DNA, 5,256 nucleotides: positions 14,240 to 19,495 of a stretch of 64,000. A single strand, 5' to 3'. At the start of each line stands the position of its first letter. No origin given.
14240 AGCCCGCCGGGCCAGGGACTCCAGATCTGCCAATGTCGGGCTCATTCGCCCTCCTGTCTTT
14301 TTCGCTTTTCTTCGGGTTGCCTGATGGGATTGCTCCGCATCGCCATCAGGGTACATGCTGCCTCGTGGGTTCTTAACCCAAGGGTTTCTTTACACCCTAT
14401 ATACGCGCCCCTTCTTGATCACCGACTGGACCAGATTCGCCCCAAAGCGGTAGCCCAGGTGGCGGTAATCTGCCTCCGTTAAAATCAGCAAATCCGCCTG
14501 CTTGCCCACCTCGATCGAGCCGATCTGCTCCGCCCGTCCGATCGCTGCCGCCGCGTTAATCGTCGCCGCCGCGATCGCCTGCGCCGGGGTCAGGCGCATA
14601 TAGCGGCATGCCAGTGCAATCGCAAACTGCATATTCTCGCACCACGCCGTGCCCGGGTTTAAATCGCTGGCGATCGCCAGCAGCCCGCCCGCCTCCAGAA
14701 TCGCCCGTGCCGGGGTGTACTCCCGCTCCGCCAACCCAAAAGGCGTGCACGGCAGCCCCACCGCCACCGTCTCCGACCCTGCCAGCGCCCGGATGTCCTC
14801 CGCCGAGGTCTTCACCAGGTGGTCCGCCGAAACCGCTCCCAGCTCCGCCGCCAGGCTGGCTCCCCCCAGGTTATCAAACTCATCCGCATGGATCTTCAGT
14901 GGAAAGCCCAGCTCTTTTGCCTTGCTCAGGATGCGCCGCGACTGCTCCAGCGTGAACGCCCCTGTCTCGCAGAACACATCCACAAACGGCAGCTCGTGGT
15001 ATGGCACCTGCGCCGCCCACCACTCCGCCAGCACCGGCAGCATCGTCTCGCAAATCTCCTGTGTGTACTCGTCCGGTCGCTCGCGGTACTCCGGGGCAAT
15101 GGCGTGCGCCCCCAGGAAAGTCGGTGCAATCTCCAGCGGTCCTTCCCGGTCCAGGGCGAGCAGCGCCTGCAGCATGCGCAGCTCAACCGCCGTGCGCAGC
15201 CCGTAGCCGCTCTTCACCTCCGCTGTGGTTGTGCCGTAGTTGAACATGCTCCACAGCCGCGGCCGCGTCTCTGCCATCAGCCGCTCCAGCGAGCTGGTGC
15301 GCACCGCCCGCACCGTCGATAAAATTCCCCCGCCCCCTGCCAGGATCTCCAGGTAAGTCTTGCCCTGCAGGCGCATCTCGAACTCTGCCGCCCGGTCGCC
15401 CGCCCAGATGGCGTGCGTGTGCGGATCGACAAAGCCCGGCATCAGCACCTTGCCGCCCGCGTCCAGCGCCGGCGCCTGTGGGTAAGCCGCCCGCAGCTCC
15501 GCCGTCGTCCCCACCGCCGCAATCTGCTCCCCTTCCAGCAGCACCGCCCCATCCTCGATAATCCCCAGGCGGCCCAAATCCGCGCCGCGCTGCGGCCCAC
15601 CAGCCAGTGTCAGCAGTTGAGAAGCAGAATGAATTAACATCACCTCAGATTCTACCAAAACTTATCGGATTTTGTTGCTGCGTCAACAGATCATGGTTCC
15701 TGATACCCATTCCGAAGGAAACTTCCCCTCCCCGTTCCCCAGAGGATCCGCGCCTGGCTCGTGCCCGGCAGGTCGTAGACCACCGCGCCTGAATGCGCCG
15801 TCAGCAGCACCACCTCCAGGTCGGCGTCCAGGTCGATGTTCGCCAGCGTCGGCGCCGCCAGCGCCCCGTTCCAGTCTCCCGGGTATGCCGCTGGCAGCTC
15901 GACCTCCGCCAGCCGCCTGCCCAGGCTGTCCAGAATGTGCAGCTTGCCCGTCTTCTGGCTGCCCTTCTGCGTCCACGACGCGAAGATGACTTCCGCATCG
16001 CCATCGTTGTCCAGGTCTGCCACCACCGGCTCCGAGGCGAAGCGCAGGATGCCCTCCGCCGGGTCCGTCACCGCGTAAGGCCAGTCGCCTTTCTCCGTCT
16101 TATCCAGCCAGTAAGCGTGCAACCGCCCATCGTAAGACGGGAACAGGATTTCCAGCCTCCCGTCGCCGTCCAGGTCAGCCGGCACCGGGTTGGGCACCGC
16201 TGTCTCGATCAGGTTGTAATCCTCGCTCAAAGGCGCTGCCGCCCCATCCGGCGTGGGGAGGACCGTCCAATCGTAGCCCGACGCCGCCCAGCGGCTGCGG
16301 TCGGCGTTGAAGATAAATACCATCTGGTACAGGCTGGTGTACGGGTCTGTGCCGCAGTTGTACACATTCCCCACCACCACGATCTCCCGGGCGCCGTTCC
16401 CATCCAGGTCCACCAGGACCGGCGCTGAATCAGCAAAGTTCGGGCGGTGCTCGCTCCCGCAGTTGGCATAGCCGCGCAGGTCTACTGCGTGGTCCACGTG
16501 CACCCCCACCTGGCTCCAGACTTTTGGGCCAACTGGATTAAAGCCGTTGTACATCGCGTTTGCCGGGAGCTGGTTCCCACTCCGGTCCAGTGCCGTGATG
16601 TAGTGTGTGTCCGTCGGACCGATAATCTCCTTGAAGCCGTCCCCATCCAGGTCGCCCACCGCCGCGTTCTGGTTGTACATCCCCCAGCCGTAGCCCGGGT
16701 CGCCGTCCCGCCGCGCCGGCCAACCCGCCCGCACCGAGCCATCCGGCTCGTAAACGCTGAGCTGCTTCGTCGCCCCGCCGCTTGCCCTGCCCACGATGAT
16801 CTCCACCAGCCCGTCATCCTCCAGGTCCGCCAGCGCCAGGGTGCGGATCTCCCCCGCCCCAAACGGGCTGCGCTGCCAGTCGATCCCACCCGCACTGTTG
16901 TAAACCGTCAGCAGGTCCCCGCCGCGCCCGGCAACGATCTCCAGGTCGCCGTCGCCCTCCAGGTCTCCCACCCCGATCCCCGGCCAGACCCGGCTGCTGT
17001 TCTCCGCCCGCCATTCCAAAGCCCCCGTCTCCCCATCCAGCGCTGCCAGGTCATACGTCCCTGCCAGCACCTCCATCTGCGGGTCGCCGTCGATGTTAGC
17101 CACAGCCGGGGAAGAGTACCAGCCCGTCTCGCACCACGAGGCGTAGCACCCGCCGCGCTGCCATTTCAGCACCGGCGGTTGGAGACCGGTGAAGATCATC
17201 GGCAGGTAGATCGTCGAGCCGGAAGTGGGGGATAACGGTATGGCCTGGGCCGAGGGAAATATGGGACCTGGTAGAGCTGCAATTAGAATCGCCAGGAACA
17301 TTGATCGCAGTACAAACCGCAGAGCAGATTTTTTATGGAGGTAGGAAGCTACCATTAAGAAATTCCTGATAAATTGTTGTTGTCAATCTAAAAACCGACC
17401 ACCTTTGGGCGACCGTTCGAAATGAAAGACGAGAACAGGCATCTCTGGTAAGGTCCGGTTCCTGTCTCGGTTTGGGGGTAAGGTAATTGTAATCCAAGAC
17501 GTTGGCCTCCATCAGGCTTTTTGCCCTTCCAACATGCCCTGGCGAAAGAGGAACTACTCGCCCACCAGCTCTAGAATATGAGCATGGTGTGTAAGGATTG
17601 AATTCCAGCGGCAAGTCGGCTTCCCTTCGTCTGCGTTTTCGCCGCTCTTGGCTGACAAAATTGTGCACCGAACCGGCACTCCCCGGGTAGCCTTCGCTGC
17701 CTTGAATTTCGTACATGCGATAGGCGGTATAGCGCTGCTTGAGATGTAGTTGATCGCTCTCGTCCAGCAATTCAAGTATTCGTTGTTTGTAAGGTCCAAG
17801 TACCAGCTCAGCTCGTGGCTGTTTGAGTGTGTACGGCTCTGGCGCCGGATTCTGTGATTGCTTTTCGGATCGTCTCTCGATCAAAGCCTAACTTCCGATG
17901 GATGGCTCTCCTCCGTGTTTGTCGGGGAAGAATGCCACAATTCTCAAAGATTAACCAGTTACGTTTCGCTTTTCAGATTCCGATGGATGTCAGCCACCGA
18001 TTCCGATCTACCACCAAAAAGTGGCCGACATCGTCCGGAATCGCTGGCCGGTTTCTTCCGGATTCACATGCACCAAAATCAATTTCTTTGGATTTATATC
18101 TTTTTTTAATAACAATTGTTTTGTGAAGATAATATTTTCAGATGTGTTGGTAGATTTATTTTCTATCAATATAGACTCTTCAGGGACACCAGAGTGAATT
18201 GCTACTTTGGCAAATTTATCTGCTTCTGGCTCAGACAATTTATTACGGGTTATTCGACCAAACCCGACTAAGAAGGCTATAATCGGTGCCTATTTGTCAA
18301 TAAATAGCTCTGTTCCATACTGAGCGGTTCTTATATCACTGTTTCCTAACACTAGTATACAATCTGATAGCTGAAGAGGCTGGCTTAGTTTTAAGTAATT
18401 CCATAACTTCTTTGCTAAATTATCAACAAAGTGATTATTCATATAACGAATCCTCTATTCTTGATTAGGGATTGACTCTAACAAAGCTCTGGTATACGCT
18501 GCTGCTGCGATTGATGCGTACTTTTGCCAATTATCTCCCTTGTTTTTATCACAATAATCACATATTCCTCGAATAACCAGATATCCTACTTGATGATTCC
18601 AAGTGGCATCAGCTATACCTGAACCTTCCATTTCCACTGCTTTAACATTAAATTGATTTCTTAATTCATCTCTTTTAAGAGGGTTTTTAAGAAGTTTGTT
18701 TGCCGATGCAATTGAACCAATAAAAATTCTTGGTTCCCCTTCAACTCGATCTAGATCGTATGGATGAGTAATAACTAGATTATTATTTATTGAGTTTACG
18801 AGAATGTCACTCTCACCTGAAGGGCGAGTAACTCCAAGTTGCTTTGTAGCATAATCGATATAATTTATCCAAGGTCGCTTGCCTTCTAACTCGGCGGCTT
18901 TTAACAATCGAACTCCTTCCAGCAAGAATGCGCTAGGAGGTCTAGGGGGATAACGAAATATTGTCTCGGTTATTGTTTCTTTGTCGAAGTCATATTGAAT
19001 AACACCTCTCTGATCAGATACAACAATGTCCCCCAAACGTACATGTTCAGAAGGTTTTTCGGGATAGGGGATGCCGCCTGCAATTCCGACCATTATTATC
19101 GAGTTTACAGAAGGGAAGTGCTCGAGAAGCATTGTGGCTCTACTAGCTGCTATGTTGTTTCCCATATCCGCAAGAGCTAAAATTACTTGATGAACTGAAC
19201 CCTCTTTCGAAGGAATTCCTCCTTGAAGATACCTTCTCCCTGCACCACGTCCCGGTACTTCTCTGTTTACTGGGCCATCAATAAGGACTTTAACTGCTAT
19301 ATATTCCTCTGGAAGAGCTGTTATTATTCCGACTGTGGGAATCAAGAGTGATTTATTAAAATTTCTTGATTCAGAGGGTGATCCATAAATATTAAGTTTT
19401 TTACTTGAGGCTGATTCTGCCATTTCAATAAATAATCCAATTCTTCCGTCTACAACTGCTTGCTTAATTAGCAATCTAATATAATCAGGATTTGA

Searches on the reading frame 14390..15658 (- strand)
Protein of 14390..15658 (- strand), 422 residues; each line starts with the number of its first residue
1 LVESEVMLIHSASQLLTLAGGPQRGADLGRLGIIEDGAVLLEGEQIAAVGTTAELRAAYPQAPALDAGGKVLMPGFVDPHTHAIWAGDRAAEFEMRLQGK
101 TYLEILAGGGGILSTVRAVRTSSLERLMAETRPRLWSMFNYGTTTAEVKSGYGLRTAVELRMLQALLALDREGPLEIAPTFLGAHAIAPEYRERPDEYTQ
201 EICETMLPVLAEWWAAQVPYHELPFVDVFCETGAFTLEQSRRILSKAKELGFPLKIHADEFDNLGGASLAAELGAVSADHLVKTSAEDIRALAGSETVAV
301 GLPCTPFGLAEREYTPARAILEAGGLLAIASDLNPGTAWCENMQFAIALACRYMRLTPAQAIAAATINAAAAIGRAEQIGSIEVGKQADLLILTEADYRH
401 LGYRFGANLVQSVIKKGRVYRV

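Call 5: search_protein_families(library=pfam, proteins=[window:14390-15658:-])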
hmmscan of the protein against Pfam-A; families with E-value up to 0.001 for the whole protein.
window:14390-15658:- (422 aa): 3 families
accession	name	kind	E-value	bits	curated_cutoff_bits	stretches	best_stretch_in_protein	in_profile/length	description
PF01979.26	Amidohydro_1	-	2e-19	70.5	25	1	71-419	1-344/345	Amidohydrolase family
PF07969.17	Amidohydro_3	-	5.5e-19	69.4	29.7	2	206-396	232-446/472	Amidohydrolase family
PF22039.1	HUTI_composite_bact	-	1.1e-11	44.5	25.5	1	37-62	1-26/26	Imidazolonepropionase-like composite domain, bacteria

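Call 6: search_protein_families(library=ncbifam, proteins=[window:14390-15658:-])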
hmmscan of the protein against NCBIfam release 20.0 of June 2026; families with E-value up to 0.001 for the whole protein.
window:14390-15658:- (422 aa): 46 families (the best 25 are shown)
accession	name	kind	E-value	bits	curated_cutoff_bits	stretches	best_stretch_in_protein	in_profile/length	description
TIGR01224.1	hutI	equivalog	1e-138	462.3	298.15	1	34-419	1-377/377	imidazolonepropionase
NF006679.0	PRK09228.1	subfamily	4.6e-18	65.2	351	2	13-82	8-78/433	guanine deaminase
NF006056.0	PRK08204.1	subfamily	3e-17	62.5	391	2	31-98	19-82/449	hypothetical protein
NF051886.1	XaaProDiPepCaul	equivalog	1.7e-15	57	500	2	355-421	335-398/398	Xaa-Pro dipeptidase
NF006549.0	PRK09045.1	equivalog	2e-15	56.4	540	2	277-393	256-378/444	TRZ/ATZ family hydrolase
NF011990.0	PRK15446.2-6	subfamily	8.6e-15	54.3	233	2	235-398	213-368/390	alpha-D-ribose 1-methylphosphonate 5-triphosphate diphosphatase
NF006055.0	PRK08203.1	equivalog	1.2e-13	50.4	532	2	279-402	272-399/455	8-oxoguanine deaminase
NF005557.0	PRK07228.1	equivalog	2.6e-13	49.5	522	2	316-399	290-380/445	5'-deoxyadenosine deaminase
TIGR02967.1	guan_deamin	equivalog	2e-12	46.8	375.4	1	280-396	245-363/401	guanine deaminase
TIGR03314.1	Se_ssnA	subfamily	9.1e-12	44.5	455.5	1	33-84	17-68/441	putative selenium metabolism protein SsnA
NF006689.0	PRK09237.1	equivalog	1.1e-11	43.9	371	1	353-396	296-338/383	amidohydrolase/deacetylase family metallohydrolase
TIGR02318.1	phosphono_phnM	equivalog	1.7e-11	43.7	390.55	1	238-397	209-360/376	phosphonate metabolism protein PhnM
NF005540.0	PRK07203.1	equivalog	1.7e-11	43.4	444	1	33-86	18-71/444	putative aminohydrolase SsnA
NF006269.1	PRK08418.1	equivalog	1.7e-10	40.2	320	1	32-83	17-67/408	aminofutalosine deaminase family hydrolase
NF004995.0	PRK06380.1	subfamily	6e-10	38.7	567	1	276-399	238-366/418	metal-dependent hydrolase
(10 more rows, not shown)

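Call 63: find_homologous_proteins(query=window:14390-15658:-, max_evalue=1e-60)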
Query window:14390-15658:- (422 aa): 7991 proteins with E <= 1e-60 among 8000 candidates; the best 120 are listed.
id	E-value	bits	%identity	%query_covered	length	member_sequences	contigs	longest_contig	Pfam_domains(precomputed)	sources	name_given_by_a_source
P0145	2.7e-268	908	99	99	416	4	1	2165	PF07969.18,PF22039.2,PF01979.27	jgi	jgi:imidazolonepropionase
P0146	3.1e-245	832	91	99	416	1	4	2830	PF07969.18,PF22039.2,PF01979.27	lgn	-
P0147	4.2e-232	789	84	99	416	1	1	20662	PF07969.18,PF22039.2,PF01979.27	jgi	jgi:imidazolonepropionase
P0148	3.2e-231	786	83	99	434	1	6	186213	PF07969.18,PF22039.2,PF01979.27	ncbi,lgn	-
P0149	1.7e-230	783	84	99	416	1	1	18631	PF07969.18,PF22039.2,PF01979.27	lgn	-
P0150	2.8e-229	779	83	99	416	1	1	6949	PF07969.18,PF22039.2,PF01979.27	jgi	jgi:imidazolonepropionase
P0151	4.9e-229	778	83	99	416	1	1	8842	PF07969.18,PF22039.2,PF01979.27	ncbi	-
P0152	6.1e-229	778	83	99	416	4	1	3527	PF07969.18,PF22039.2,PF01979.27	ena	-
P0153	4.2e-228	775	83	99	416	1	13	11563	PF07969.18,PF22039.2,PF01979.27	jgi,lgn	jgi:imidazolonepropionase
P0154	6.9e-228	775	84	99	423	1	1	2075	PF07969.18,PF22039.2,PF01979.27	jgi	jgi:imidazolonepropionase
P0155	1.2e-227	774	83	99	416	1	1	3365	PF07969.18,PF22039.2,PF01979.27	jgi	jgi:imidazolonepropionase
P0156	1.4e-227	774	82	99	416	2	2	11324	PF07969.18,PF22039.2,PF01979.27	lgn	-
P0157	2.1e-227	773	82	99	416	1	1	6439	PF07969.18,PF22039.2,PF01979.27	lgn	-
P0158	2.2e-227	773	83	99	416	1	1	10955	PF07969.18,PF22039.2,PF01979.27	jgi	jgi:imidazolonepropionase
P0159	3.1e-227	772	82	99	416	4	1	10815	PF07969.18,PF22039.2,PF01979.27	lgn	-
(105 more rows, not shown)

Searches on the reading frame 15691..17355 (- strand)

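Call 5: search_protein_families(library=pfam, proteins=[window:15691-17355:-])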
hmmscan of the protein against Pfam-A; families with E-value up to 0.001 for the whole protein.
window:15691-17355:- (554 aa): 3 families
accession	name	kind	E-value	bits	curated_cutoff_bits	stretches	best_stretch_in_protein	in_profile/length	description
PF13517.12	FG-GAP_3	-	6.5e-20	71.9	26.9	2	394-457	1-60/61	FG-GAP-like repeat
PF01839.29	FG-GAP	-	4.5e-10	39.6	22.1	0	230-245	4-19/37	FG-GAP repeat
PF25292.1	Beta-prop_CGLA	-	1.7e-06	28.1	26.8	0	393-430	37-72/316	Lambda-carrageenase beta-propeller domain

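Call 6: search_protein_families(library=ncbifam, proteins=[window:15691-17355:-])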
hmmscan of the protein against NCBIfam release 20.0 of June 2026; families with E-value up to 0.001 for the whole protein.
window:15691-17355:- (554 aa): 2 families
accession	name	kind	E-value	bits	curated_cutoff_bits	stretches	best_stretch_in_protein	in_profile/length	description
NF052323.1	T9SSA_dep_M6i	equivalog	8.7e-07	27.3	600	0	387-463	786-859/1043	T9SS-dependent M6-like inactivated metalloprotease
NF046077.1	LPS_M949_RS01915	subfamily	0.00011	22.2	60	0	444-459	72-87/154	M949_RS01915 family surface polysaccharide biosynthesis protein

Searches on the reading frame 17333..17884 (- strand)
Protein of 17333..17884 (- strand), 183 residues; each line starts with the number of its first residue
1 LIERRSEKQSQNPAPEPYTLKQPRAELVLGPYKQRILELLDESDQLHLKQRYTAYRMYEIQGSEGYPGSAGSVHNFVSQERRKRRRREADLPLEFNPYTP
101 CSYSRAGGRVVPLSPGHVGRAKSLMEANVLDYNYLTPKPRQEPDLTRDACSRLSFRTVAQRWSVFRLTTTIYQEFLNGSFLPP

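Call 5: search_protein_families(library=pfam, proteins=[window:17333-17884:-])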
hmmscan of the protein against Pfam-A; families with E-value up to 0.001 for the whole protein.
window:17333-17884:- (183 aa): 0 families

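Call 6: search_protein_families(library=ncbifam, proteins=[window:17333-17884:-])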
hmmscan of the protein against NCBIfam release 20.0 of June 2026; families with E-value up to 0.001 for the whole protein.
window:17333-17884:- (183 aa): 1 family
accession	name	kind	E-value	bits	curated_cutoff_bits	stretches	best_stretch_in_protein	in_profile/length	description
NF033546.1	transpos_IS21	equivalog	2e-06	27.6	160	1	13-97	33-114/294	IS21 family transposase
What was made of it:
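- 17333..17884 (-): IS21-like transposase remnant at the left edge of the island. NF033546 at 2e-06, a weak hit (call 6).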

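Call 7: search_protein_families(library=padloc, max_evalue=0.01, proteins=[window:17333-17884:-])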
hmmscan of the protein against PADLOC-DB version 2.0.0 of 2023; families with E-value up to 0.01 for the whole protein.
window:17333-17884:- (183 aa): 0 families

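Call 69: search_protein_families(library=pfam, max_evalue=0.01, proteins=[window:17333-17884:-])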
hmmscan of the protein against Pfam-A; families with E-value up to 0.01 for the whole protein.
window:17333-17884:- (183 aa): 0 families

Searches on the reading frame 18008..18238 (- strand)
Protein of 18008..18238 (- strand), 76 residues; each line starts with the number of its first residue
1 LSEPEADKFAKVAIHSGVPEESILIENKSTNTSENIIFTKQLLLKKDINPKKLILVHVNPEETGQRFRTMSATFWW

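Call 69: search_protein_families(library=pfam, max_evalue=0.01, proteins=[window:18008-18238:-])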
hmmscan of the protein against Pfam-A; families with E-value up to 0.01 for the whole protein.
window:18008-18238:- (76 aa): 1 family
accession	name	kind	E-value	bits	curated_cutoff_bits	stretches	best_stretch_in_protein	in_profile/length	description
PF02698.23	DUF218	-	4e-09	36.9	27.6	1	3-56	40-87/133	DUF218 domain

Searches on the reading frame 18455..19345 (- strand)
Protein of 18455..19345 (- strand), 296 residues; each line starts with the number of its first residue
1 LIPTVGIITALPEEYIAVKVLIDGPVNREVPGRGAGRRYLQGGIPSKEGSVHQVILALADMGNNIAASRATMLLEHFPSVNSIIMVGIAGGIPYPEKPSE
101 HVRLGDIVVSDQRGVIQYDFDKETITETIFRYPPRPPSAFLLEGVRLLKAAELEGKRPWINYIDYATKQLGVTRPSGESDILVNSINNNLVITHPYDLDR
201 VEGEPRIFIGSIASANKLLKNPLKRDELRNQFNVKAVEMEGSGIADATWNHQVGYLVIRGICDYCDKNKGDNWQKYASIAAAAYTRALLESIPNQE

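Call 76: search_solved_structures(query=window:18455-19345:-, max_evalue=0.01)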
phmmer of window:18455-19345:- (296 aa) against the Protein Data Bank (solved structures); distinct sequences matched with E-value up to 0.01: 38.
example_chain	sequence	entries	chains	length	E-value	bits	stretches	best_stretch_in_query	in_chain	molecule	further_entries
4qez_B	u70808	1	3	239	3.6e-09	39.4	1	205-287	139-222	5'-methylthioadenosine/S-adenosylhomocysteine nucleosidase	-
3o4v_A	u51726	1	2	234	3.7e-09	39.4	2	210-291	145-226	MTA/SAH nucleosidase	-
1jys_A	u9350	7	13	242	4e-09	39.3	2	210-291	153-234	MTA/SAH nucleosidase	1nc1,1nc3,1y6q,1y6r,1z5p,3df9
4wkc_A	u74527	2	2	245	5e-09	38.9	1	210-291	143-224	5'-methylthioadenosine/S-adenosylhomocysteine nucleosidase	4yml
4g89_A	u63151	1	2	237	5.1e-09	38.9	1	210-286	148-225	5'-methylthioadenosine/S-adenosylhomocysteine nucleosidase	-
4jos_A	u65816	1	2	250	5.3e-09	38.9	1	207-282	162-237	Adenosylhomocysteine nucleosidase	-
4f1w_A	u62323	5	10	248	6.3e-09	38.6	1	210-285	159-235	5'-methylthioadenosine/S-adenosylhomocysteine nucleosidase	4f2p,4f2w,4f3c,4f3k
1z5n_A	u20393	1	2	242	6.4e-09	38.6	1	210-291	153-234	MTA/SAH nucleosidase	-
1z5o_A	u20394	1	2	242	2e-08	37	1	5-121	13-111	MTA/SAH nucleosidase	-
4g41_A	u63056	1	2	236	3.9e-08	36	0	50-121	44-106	MTA/SAH nucleosidase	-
6if8_A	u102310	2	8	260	3.6e-07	32.8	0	199-283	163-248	5'-methylthioadenosine/S-adenosylhomocysteine nucleosidase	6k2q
1zos_A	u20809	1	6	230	3.8e-07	32.8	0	5-115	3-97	5'-methylthioadenosine / S-adenosylhomocysteine nucleosidase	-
5ue1_A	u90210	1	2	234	1.3e-06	31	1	209-289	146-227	5'-methylthioadenosine/S-adenosylhomocysteine nucleosidase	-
4x24_A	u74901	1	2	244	1.3e-06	31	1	228-290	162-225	5'-methylthioadenosine/S-adenosylhomocysteine nucleosidase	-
3eei_A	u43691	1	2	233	1.4e-06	30.9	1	210-290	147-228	5-methylthioadenosine nucleosidase/S-adenosylhomocysteine nucleosidase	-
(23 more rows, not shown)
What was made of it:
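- Closest known: PNP-family nucleosidase effectors of CBASS. Different: The closest solved folds are distant MTA/SAH nucleosidases (call 76).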
